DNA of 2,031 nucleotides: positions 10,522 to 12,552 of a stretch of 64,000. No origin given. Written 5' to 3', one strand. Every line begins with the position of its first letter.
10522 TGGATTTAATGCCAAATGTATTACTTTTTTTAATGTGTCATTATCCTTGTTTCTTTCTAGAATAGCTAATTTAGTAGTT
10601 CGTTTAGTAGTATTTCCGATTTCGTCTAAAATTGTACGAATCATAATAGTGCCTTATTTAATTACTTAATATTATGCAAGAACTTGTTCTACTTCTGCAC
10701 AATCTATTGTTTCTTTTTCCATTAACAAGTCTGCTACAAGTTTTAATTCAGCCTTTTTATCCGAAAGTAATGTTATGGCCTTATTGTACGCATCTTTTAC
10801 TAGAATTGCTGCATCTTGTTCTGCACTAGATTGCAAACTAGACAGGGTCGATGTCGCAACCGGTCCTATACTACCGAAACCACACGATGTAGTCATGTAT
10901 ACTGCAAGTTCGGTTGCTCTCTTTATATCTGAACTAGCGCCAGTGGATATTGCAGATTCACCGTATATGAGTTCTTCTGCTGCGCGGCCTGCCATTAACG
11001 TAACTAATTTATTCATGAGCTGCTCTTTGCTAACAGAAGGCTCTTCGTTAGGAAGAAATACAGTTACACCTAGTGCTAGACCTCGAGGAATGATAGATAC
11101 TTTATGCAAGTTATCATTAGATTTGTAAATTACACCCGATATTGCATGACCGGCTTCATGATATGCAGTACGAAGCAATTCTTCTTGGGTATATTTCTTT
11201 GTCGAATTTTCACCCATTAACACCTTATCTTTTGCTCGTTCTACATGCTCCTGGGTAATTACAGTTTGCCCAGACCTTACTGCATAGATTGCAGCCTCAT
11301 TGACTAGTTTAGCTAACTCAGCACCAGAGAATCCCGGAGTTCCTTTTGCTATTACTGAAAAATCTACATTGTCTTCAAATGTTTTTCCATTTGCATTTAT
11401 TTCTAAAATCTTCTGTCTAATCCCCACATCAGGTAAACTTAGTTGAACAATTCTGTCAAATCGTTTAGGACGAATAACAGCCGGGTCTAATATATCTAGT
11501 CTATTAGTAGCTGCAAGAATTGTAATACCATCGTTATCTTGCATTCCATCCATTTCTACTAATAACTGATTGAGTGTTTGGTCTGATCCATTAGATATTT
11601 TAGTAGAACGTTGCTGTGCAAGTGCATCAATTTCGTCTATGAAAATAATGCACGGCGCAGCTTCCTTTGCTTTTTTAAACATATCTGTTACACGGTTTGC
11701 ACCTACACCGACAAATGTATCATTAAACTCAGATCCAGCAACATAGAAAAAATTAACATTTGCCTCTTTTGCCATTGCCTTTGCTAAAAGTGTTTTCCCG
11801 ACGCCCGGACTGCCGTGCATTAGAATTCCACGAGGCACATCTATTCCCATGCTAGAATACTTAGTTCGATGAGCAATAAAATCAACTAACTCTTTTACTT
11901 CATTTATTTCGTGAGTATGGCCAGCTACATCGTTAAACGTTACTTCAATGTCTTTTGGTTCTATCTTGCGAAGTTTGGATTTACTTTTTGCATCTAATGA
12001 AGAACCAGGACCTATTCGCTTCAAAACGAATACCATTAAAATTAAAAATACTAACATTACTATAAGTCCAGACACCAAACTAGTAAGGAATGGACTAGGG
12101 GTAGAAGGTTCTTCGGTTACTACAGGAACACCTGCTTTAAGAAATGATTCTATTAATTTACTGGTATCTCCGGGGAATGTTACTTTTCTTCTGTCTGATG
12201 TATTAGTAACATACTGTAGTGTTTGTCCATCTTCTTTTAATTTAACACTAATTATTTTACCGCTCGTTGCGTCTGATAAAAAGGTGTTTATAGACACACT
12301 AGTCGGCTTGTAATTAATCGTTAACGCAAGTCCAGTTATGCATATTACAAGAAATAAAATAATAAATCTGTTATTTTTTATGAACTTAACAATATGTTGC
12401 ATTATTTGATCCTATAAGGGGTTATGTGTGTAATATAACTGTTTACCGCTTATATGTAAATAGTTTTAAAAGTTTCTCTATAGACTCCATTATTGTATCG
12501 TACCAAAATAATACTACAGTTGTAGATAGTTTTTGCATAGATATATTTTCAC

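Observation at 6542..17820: Phage-borne proteostasis block: ClpP, FtsH, SOD, ClpS, Hsp20 and ClpX within 11 kb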

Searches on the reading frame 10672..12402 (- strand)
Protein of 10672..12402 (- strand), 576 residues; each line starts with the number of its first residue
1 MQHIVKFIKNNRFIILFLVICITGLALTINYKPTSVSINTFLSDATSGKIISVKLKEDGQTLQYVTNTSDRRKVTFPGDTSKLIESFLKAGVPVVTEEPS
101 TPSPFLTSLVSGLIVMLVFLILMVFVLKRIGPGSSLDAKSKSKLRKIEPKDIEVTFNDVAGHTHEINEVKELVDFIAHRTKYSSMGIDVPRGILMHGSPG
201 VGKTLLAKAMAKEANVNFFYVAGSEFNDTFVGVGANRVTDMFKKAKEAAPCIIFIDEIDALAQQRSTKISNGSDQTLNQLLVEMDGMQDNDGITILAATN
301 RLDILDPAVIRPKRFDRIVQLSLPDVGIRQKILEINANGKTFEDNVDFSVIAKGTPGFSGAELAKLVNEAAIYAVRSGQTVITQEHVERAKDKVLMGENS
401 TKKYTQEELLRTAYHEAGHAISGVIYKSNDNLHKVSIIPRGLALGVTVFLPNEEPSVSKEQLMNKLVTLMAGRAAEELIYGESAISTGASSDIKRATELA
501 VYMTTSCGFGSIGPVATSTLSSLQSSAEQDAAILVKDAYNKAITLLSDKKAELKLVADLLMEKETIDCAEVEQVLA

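Call 3: search_protein_families(library=pfam, proteins=[window:10672-12402:-])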
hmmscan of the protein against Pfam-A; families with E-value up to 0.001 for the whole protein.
window:10672-12402:- (576 aa): 11 families
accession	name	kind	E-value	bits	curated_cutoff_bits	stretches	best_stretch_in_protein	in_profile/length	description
PF01434.24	Peptidase_M41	-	3.3e-45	154.7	29.9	1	405-574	4-191/191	Peptidase family M41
PF00004.35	AAA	-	3.1e-42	144.6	21.2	1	193-322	1-130/131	ATPase family associated with various cellular activities (AAA)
PF17862.7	AAA_lid_3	-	1.9e-13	50.1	27.2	1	345-388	1-44/45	AAA+ lid domain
PF06480.20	FtsH_ext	-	2.2e-07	31.4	25.5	1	15-98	4-102/103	FtsH Extracellular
PF05496.18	RuvB_N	-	8e-06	26.1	27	1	192-264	35-99/159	Holliday junction DNA helicase RuvB P-loop domain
PF07728.20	AAA_5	-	2.8e-05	24.6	22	1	193-262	2-79/139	AAA domain (dynein-related subfamily)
PF13191.12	AAA_16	-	6.6e-05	23.9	32.6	0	190-222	24-56/167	AAA ATPase domain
PF20436.4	LonB_AAA-LID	-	0.00011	22.6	22.4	1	361-391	29-59/65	Archaeal LonB, AAA+ ATPase LID domain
PF00308.24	Bac_DnaA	-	0.00012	22.8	23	1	193-268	37-116/162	Bacterial DnaA ATPAse domain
PF13401.12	AAA_22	-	0.00019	22.2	27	0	193-227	8-45/130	AAA domain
PF13173.12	AAA_14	-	0.00049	20.6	27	0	193-262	5-75/129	AAA domain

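Call 23: search_solved_structures(query=window:10672-12402:-, show_alignments=1, max_evalue=1e-20)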
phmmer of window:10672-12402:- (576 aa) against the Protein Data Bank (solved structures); distinct sequences matched with E-value up to 1e-20: 267 (the best 60 are shown).
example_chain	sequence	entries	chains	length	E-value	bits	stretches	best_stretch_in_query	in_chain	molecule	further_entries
7vhp_A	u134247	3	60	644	3.5e-133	448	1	14-576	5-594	ATP-dependent zinc metalloprotease FtsH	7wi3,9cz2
7wi4_A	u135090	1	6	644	2.3e-132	445.4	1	14-576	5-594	ATP-dependent zinc metalloprotease FtsH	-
7tdo_A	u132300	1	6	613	2.1e-115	389.4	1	28-575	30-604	ATP-dependent zinc metalloprotease FtsH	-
6gcn_A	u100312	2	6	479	7.6e-114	384.3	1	152-574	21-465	ATP-dependent zinc metalloprotease FtsH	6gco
4ww0_A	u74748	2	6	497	1e-112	380.5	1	150-574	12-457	ATP-dependent zinc metalloprotease FtsH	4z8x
2ce7_A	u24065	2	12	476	1.2e-106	360.6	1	153-575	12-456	CELL DIVISION PROTEIN FTSH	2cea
4eiw_A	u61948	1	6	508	1.3e-106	360.4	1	129-574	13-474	ATP-dependent zinc metalloprotease FtsH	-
2dhr_A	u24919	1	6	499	1.4e-106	360.4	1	129-574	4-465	FtsH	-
3kds_E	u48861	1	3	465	7.7e-106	357.9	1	153-575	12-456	Cell division protein FtsH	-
6az0_A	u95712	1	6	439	1.4e-105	357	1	156-574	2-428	Mitochondrial inner membrane i-AAA protease supercomplex subunit YME1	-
8vw9_A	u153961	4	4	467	2.2e-105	356.3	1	153-575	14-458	ATP-dependent zinc metalloprotease FtsH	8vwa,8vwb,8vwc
6oaa_B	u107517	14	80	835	7.8e-101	341.3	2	139-392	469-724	Cell division control protein 48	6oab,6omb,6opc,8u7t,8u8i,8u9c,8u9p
8dar_A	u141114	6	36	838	7.9e-101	341.3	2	139-392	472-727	Cell division control protein 48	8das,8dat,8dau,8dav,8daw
6oa9_A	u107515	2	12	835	1.9e-100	340.1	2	139-392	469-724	Cell division control protein 48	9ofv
7rlh_A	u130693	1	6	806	2.6e-100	339.6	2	139-386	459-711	Transitional endoplasmic reticulum ATPase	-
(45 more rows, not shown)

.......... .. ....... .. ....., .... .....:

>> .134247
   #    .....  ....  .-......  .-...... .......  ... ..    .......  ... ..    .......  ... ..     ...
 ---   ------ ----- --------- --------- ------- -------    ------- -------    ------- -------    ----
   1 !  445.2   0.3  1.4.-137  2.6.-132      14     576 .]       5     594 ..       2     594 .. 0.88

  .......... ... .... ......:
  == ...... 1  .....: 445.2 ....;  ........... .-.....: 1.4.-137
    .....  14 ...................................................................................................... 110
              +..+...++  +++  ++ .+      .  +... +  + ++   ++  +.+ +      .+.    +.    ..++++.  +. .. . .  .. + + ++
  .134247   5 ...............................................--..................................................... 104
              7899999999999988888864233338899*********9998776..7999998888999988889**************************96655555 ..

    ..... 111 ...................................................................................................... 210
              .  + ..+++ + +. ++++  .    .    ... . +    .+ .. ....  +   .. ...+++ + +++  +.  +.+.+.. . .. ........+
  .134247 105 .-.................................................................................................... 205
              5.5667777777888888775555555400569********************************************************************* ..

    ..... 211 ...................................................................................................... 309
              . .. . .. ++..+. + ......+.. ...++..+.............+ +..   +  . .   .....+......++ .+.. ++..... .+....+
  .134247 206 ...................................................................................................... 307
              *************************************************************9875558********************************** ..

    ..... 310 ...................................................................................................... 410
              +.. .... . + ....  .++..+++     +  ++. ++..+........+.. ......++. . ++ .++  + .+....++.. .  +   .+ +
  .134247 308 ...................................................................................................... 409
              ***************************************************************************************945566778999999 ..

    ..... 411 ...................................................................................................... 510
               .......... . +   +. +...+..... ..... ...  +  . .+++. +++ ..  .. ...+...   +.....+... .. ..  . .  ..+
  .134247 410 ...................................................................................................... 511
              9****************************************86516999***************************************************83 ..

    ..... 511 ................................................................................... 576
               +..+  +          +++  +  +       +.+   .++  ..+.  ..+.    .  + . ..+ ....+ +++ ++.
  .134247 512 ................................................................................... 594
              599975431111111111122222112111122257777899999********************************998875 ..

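Call 26: search_dna_similar(query=window:10672-12402:-, collection=phages, mode=protein, max_rows=40)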
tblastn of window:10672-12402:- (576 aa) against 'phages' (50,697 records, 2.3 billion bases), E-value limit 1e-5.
Records with a match: 231; places in all: 233; records where one place covers at least 80% of the query: 12.
Best place of each record, by identity: >=99% 8; 95-99% 2; <60% 221.
By first word of the organism name: Pseudomonas 41; Mycobacterium 38; Salmonella 17; Rhodobacter 16; Bacteriophage 13; Erwinia 10; Brevundimonas 10; Gordonia 8; Listeria 7; Stenotrophomonas 6; and 29 more.
By host as written in the record: - 29; Mycobacterium smegmatis mc2 155 18; Rhodobacter capsulatus YW1 16; Pseudomonas aeruginosa 10; Gordonia terrae 3612 8; Brevundimonas pondensis LVF1 8; Listeria monocytogenes 7; Mycobacterium smegmatis mc2155 6; and 84 more.
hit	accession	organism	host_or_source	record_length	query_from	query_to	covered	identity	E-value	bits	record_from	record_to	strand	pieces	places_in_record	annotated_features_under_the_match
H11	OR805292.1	Pseudomonas phage Cassandra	Pseudomonas aeruginosa PAO1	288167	1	576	100%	99.8%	0e+0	1103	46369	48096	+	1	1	hypothetical protein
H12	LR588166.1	Pseudomonas phage vB_PaeM_MIJ3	-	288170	1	576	100%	99.5%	0e+0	1101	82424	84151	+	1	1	ftsH: ATP-dependent zinc metalloprotease FtsH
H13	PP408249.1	Pseudomonas phage vB_Pa-PAC2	Pseudomonas aeruginosa PAO1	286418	1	576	100%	99.5%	0e+0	1101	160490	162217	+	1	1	cell division-associated ATP-dependent zinc metalloprotease FtsH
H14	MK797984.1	Pseudomonas phage vB_PaeM_PA5oct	-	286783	1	576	100%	99.3%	0e+0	1100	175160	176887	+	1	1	cell division protein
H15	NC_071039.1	Pseudomonas phage vB_PaeM_PA5oct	-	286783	1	576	100%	99.3%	0e+0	1100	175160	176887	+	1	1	cell division protein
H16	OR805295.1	Pseudomonas phage Paride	Pseudomonas aeruginosa PAO1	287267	1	576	100%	99.3%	0e+0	1100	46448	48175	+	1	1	hypothetical protein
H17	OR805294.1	Pseudomonas phage Ettore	Pseudomonas aeruginosa PAO1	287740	1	576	100%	99.3%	0e+0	1097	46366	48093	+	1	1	hypothetical protein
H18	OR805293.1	Pseudomonas phage Deifobo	Pseudomonas aeruginosa PAO1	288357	1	576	100%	99.1%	0e+0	1099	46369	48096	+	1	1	hypothetical protein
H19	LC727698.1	Pseudomonas phage sp. 30-3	Pseudomonas aeruginosa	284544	1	576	100%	99.0%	0e+0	1099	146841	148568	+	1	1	ftsH: ATP-dependent zinc metalloprotease FtsH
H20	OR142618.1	Pseudomonas phage Callisto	Pseudomonas aeruginosa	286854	1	576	100%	99.0%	0e+0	1097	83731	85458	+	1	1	ftsH: ATP-dependent zinc metalloprotease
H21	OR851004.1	Salmonella phage S.Kent 1-2-1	Salmonella enterica subsp. enterica ...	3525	14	576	98%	42.2%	3e-135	427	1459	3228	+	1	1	record has no annotation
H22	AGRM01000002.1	Salmonella enterica subsp. houtenae str. ATCC BAA-1581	Homo sapiens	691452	14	576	98%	42.2%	1e-130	427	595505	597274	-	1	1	ATP-dependent metalloprotease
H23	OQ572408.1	Pseudomonas phage Y6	Pseudomonas aeruginosa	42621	140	576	76%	46.9%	5e-122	402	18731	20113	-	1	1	record has no annotation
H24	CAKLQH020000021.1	Acinetobacter phage MD-2021a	not known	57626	141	575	76%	44.1%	5e-108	362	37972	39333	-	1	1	ftsH: cell division protein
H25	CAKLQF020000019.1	Acinetobacter phage MD-2021a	not known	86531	141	575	76%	44.1%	5e-108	362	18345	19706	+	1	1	ftsH: cell division protein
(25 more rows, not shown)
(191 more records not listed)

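Call 40: find_related_loci(query=window:10672-12402:-, collection=viral_contigs, flank=10000)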
Query window:10672-12402:- (576 aa) in viral_contigs; peptide patterns used: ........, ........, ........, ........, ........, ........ (x = any residue, [..] = any of these).
15 stretches matched a pattern; 2 encode a relative of the query (tblastn E <= 1e-3); 2 distinct loci.
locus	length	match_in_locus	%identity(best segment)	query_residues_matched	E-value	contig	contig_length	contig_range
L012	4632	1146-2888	42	13-576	7e-135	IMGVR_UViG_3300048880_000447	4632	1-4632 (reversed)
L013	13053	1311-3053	42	13-576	3e-132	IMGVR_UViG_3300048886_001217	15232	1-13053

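Call 50: search_protein_families(library=ncbifam, proteins=[window:10672-12402:-], max_evalue=0.001)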
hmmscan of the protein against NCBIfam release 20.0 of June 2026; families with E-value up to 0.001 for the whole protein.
window:10672-12402:- (576 aa): 24 families
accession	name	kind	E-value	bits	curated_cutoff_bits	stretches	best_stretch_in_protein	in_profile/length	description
TIGR01241.2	FtsH_fam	equivalog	2.4e-164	548.4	600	1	16-570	6-597/598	ATP-dependent zinc metalloprotease FtsH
NF008004.0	PRK10733.1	equivalog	1.2e-139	466.3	1008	1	14-575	5-593/644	ATP-dependent zinc metalloprotease FtsH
NF003069.1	PRK03992.1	subfamily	1.5e-81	274.5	500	1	151-398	125-376/379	proteasome-activating nucleotidase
TIGR01242.2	TIGR01242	subfamily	2.4e-75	253.8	500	1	152-398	109-359/362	proteasome-activating nucleotidase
NF047747.1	PrtsmActNtasePan2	equivalog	6.2e-71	239.7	700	1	150-396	144-394/397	proteasome-activating nucleotidase Pan2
NF047748.1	PrtsmActNtasePan1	equivalog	1.5e-66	225.1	750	1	141-401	133-396/405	proteasome-activating nucleotidase Pan1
TIGR01243.1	CDC48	subfamily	7.5e-65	219.6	802.65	1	142-403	438-701/733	CDC48 family AAA ATPase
NF041006.2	cell_div_CdvC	equivalog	1.5e-37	129.4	650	1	151-376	97-324/370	cell division protein CdvC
NF042959.1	IteA_antiphage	equivalog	1.1e-35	123.5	510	1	150-408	85-338/367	anti-phage ATPase IteA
TIGR03689.1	pup_AAA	equivalog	2.8e-34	118.7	504.75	1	153-334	178-375/512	proteasome ATPase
TIGR00763.1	lon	equivalog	1.8e-07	30.1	608.05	1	164-263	329-434/795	endopeptidase La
NF003745.1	PRK05342.1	equivalog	9.2e-07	28.1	359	1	192-267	111-192/418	ATP-dependent Clp protease ATP-binding subunit ClpX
NF003229.0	PRK04195.1-5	equivalog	9.9e-07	27.8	280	1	171-264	28-118/413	replication factor C large subunit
TIGR03922.1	T7SS_EccA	equivalog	6e-06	25.1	466.65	1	167-290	286-416/557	type VII secretion AAA-ATPase EccA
TIGR00635.1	ruvB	equivalog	1.2e-05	24.5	299.05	1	190-264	30-96/305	Holliday junction branch migration DNA helicase RuvB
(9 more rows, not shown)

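Call 57: find_homologous_proteins(query=window:10672-12402:-, max_evalue=1e-50)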
Query window:10672-12402:- (576 aa): 8000 proteins with E <= 1e-50 among 8000 candidates; the best 120 are listed.
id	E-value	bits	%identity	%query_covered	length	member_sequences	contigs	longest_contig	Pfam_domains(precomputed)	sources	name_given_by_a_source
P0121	0.0e+0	1237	99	100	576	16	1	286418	PF06480.21,PF00004.36,PF05496.19,PF17862.8,PF01434.25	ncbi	ncbi:cell division-associated ATP-dependent zinc metalloprotease FtsH [Pseudomonas phage vB_Pa-PAC2]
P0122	5.6e-176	604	-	-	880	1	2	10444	PF06068.20,PF00004.36,PF13401.13,PF05496.19,PF17862.8,PF07728.21,PF13191.13,PF07724.21,PF23902.1,PF06480.21,PF02367.24,PF01434.25,PF20720.4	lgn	-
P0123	8.3e-167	574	51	95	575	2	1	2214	PF06480.21,PF00004.36,PF05496.19,PF17862.8,PF01434.25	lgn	-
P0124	1.7e-133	464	44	98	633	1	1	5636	PF06068.20,PF06480.21,PF00004.36,PF17862.8,PF01434.25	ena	-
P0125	2.2e-133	464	45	95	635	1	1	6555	PF06068.20,PF06480.21,PF00004.36,PF17862.8,PF01434.25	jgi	-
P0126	3.2e-133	463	44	98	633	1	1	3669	PF06068.20,PF06480.21,PF00004.36,PF17862.8,PF01434.25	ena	-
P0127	6.1e-133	462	43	98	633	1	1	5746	PF06068.20,PF06480.21,PF00004.36,PF17862.8,PF01434.25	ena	-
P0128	2.1e-132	460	43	98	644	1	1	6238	PF06068.20,PF06480.21,PF00004.36,PF17862.8,PF01434.25,PF07728.21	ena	-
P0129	2.2e-132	460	43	98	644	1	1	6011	PF06068.20,PF06480.21,PF00004.36,PF17862.8,PF01434.25,PF07728.21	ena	-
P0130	5.0e-132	459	43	97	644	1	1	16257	PF06068.20,PF06480.21,PF00004.36,PF17862.8,PF01434.25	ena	-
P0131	5.2e-132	459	43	98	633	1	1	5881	PF06068.20,PF06480.21,PF00004.36,PF17862.8,PF01434.25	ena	-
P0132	5.6e-132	459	43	99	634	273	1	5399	PF06068.20,PF06480.21,PF00004.36,PF17862.8,PF01434.25,PF07728.21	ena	-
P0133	1.2e-131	458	42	98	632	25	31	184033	PF06068.20,PF06480.21,PF00004.36,PF17862.8,PF01434.25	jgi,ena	jgi:cell division protease FtsH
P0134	1.2e-131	458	43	98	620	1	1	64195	PF06068.20,PF06480.21,PF00004.36,PF17862.8,PF01434.25,PF07728.21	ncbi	-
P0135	1.8e-131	457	43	98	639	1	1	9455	PF06068.20,PF06480.21,PF00004.36,PF17862.8,PF01434.25,PF07728.21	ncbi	ncbi:MAG: ATP-dependent zinc metalloprotease FtsH [Pseudomonadota bacterium]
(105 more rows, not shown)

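Call 58: find_encoding_contigs(protein=P0122, flank=10000, max_places=2)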
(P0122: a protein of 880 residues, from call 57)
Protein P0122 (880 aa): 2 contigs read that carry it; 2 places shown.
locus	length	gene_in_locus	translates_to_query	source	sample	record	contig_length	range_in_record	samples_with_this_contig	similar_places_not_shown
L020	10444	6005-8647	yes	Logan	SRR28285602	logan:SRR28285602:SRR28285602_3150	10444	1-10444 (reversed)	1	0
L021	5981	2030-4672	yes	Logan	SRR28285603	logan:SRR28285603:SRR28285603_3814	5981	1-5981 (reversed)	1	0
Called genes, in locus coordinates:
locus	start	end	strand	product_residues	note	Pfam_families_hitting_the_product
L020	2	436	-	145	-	?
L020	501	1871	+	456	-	PF01743:PolyA_pol, PF01966:HD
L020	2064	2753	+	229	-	PF01618:MotA_ExbB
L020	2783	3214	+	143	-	PF02472:ExbD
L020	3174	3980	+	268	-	PF03544:TonB_C (faint), PF13103:TonB_2 (weak)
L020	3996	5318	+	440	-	-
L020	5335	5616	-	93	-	-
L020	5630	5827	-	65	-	-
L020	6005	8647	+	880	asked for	PF06480:FtsH_ext, PF00004:AAA, PF17862:AAA_lid_3, PF23902:AAA_lid_PRS2_C (weak), PF00004:AAA, PF07728:AAA_5 (weak), PF17862:AAA_lid_3, PF01434:Peptidase_M41, +7 more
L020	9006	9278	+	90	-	PF01649:Ribosomal_S20p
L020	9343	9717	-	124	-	-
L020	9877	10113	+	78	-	-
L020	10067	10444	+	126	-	?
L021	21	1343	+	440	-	-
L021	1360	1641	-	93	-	-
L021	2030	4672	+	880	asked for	PF06480:FtsH_ext, PF00004:AAA, PF17862:AAA_lid_3, PF23902:AAA_lid_PRS2_C (weak), PF00004:AAA, PF07728:AAA_5 (weak), PF17862:AAA_lid_3, PF01434:Peptidase_M41, +7 more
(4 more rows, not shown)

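Call 60: search_protein_families(library=phrogs, proteins=[window:10672-12402:-], max_evalue=0.001)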
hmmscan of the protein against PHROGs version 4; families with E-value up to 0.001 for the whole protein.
window:10672-12402:- (576 aa): 17 families
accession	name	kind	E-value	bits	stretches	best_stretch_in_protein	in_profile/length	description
phrog_30773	-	unknown function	3.4e-136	456.3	1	19-574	14-606/666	-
phrog_3757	-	unknown function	1.4e-45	157.3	1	161-409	97-349/367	-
phrog_8638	-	unknown function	2.8e-30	106.4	1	182-394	297-513/568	-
phrog_10401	-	other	5.6e-27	95.7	1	168-327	434-590/667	ATPase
phrog_7485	-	unknown function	1.1e-20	75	1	169-321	206-359/430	-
phrog_9172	-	unknown function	1.7e-20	74.4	1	181-367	99-293/509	-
phrog_10440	-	unknown function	1.4e-15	57.7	1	184-381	226-410/483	-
phrog_168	-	DNA, RNA and nucleotide metabolism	1.1e-10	42.7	1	192-310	44-148/314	clamp loader of DNA polymerase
phrog_4339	-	unknown function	3.2e-08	34.2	0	238-288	345-395/552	-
phrog_5846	-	DNA, RNA and nucleotide metabolism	5.8e-08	33.4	1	156-264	15-109/380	clamp loader of DNA polymerase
phrog_11838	-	DNA, RNA and nucleotide metabolism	8.1e-08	32.8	1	156-268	16-117/420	clamp loader of DNA polymerase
phrog_50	-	DNA, RNA and nucleotide metabolism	4.7e-07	30.2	1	149-220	332-399/570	DnaC-like helicase loader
phrog_1297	-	other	0.00012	22.2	1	191-229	26-64/356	ATPase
phrog_2376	-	other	0.00026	21.5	1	183-315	69-183/363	ATPase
phrog_15585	-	unknown function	0.00026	20.4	1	164-264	325-431/793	-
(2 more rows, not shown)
